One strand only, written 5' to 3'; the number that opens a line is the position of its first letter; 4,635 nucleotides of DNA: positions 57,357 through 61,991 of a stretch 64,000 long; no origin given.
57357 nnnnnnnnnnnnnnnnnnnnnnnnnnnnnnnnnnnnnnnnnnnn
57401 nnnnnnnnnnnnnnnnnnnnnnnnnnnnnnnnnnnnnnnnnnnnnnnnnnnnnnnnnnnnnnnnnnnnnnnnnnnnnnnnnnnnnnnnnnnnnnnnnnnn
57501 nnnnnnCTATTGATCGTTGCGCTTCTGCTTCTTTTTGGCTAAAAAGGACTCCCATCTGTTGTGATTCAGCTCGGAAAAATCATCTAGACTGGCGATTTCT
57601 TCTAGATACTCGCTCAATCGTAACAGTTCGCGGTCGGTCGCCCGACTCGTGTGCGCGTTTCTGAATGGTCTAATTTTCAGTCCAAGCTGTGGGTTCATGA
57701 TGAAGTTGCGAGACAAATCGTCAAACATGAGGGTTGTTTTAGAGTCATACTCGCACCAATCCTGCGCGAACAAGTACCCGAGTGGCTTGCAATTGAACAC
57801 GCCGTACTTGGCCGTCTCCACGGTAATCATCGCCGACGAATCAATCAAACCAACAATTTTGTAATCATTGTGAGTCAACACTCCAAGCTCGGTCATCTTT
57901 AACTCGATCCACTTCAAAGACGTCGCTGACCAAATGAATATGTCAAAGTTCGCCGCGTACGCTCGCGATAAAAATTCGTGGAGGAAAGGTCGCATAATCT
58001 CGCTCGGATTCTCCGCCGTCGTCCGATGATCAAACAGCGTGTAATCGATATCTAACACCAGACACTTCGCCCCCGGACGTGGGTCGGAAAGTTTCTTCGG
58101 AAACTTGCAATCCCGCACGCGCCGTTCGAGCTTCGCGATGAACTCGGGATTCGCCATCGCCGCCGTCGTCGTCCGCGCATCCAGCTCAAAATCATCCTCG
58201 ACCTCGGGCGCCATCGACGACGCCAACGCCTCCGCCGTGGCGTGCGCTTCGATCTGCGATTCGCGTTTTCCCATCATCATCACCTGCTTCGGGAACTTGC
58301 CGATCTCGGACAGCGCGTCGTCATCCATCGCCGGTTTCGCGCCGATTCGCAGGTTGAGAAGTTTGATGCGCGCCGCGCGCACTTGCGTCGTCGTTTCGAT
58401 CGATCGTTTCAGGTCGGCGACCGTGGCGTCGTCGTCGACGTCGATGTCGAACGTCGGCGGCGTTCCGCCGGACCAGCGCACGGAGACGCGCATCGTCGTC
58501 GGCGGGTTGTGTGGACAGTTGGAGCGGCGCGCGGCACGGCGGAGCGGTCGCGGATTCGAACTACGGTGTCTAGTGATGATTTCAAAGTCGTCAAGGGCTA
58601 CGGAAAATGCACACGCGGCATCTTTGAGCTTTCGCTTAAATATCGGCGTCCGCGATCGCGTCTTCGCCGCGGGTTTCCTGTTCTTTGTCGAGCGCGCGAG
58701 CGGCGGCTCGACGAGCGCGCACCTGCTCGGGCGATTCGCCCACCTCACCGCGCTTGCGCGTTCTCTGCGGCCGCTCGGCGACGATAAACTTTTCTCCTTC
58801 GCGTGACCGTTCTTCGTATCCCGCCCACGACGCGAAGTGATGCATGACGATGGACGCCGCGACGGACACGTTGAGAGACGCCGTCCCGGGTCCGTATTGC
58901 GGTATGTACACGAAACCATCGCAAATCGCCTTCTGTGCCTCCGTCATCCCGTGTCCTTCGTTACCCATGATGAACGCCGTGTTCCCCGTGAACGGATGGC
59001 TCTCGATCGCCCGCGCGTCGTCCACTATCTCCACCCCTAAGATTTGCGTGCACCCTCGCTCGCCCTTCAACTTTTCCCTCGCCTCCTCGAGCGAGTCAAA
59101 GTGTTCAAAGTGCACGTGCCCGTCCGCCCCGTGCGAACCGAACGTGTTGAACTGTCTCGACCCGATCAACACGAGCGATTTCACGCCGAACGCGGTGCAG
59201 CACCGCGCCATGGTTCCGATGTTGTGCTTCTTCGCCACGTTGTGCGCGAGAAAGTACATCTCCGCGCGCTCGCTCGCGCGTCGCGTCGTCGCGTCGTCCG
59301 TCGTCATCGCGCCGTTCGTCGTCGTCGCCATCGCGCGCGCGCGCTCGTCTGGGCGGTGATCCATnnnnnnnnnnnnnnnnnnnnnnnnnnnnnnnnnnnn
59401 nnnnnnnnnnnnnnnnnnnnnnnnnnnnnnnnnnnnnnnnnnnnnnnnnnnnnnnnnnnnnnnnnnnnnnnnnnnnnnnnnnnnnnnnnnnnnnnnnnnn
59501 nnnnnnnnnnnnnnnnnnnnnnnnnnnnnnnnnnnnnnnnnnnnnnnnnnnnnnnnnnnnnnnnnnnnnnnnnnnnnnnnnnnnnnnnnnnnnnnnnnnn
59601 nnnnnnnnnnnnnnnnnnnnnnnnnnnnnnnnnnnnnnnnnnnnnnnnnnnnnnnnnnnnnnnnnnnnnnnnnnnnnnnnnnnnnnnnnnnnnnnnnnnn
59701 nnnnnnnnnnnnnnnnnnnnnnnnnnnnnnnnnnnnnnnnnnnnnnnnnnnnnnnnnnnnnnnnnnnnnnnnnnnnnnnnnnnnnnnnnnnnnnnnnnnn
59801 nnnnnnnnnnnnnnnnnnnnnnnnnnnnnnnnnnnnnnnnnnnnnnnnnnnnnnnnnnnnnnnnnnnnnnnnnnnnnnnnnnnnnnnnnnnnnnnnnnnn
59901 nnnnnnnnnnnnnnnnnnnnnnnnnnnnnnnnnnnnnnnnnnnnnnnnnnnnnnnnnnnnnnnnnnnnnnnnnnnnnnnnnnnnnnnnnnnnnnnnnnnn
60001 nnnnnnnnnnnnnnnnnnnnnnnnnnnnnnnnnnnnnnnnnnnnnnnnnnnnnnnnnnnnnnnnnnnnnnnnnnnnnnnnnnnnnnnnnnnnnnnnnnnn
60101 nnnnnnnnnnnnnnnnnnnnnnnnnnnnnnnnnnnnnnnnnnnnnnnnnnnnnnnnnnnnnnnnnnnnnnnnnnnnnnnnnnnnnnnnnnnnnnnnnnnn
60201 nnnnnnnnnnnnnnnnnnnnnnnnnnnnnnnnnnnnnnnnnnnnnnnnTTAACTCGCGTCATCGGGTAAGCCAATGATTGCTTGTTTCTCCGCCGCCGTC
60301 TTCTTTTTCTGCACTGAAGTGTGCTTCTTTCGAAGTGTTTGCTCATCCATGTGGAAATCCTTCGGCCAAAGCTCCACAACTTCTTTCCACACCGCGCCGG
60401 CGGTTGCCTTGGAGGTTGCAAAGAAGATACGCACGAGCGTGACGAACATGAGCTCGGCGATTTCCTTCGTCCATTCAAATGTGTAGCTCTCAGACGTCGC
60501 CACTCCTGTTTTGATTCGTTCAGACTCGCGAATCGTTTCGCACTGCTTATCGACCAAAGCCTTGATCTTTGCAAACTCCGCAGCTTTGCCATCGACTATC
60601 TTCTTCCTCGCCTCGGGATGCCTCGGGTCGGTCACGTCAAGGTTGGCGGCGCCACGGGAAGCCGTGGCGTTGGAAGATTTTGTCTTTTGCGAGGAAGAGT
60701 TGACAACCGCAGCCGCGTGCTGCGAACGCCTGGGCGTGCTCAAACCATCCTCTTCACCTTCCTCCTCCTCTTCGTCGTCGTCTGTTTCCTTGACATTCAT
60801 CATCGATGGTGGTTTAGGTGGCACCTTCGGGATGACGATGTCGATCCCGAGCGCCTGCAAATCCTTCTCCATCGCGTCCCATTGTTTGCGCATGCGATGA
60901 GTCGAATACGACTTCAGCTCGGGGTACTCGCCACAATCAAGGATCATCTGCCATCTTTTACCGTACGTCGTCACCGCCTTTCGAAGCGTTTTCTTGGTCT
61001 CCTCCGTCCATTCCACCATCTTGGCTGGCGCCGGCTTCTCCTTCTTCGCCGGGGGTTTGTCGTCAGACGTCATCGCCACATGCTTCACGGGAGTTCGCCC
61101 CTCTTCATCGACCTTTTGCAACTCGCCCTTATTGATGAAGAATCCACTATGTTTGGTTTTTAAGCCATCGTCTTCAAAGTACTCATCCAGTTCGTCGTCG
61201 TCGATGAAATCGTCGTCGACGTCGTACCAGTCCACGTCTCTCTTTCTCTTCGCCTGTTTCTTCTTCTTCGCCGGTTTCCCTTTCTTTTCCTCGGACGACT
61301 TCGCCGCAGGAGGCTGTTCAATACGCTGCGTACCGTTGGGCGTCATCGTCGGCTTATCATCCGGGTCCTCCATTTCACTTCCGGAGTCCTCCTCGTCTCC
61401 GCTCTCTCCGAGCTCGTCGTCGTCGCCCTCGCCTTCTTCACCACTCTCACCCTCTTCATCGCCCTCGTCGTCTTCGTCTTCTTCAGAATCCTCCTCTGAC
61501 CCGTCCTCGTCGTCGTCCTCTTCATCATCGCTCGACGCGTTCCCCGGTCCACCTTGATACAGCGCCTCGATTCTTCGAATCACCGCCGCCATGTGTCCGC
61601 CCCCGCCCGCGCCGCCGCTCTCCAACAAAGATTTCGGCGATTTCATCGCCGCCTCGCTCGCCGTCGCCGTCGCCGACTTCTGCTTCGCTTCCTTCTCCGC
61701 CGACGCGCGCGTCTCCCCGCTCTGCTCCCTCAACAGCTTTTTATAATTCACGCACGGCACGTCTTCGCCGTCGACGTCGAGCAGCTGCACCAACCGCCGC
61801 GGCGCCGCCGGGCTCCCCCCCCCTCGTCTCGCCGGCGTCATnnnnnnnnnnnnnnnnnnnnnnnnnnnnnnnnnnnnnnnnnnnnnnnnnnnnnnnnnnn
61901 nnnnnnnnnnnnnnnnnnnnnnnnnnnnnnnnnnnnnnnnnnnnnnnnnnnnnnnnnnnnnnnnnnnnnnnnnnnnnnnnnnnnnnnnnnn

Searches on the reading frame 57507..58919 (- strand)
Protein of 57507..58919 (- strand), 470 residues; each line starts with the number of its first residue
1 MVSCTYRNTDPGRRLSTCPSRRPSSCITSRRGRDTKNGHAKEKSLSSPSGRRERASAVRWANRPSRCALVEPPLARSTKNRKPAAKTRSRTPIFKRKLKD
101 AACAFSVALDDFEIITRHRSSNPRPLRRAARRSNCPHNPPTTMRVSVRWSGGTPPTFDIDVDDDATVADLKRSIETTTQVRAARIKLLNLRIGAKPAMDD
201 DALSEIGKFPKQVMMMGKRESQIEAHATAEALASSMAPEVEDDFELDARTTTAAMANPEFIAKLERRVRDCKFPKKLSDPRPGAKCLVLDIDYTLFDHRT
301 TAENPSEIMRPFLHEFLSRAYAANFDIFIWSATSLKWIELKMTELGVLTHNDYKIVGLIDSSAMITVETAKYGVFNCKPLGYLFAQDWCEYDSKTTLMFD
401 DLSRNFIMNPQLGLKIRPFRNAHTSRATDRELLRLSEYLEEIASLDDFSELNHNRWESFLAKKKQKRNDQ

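Call 8: search_protein_families(library=pfam, proteins=[window:57507-58919:-], max_evalue=0.01)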
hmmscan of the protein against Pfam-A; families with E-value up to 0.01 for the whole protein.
window:57507-58919:- (470 aa): 4 families
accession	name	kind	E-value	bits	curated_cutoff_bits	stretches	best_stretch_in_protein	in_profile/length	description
PF03031.24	NIF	-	1.6e-22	80.3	21.8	1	285-448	1-159/160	NLI interacting factor-like phosphatase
PF21403.4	OTU1_UBXL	-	0.00011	23.2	22.7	1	143-186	1-41/49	OTU1, UBXL domain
PF00240.29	ubiquitin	-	0.0022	18.1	25.4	1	153-188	9-42/72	Ubiquitin family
PF20147.5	Crinkler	-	0.0026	18.9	24.6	1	154-216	11-79/106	Crinkler effector protein N-terminal domain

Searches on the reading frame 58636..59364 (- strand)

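Call 8: search_protein_families(library=pfam, proteins=[window:58636-59364:-], max_evalue=0.01)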
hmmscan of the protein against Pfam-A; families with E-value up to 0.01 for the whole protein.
window:58636-59364:- (242 aa): 1 family
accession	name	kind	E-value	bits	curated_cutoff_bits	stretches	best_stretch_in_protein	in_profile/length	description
PF00588.24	SpoU_methylase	-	3.5e-28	98.9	29.7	1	37-175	3-142/142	SpoU rRNA Methylase family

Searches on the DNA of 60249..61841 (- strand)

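Call 67: search_rna_families(sources=[L008, L022, L023], threshold=gathering)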
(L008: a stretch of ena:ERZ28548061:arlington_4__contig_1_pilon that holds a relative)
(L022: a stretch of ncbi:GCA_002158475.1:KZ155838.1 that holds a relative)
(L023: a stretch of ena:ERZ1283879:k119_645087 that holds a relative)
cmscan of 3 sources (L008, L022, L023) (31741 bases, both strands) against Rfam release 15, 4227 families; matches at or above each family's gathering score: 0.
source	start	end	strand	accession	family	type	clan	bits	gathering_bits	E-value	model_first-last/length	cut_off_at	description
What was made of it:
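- On Structured RNA (Rfam families, tRNA): Orthologous loci give none (call 67).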
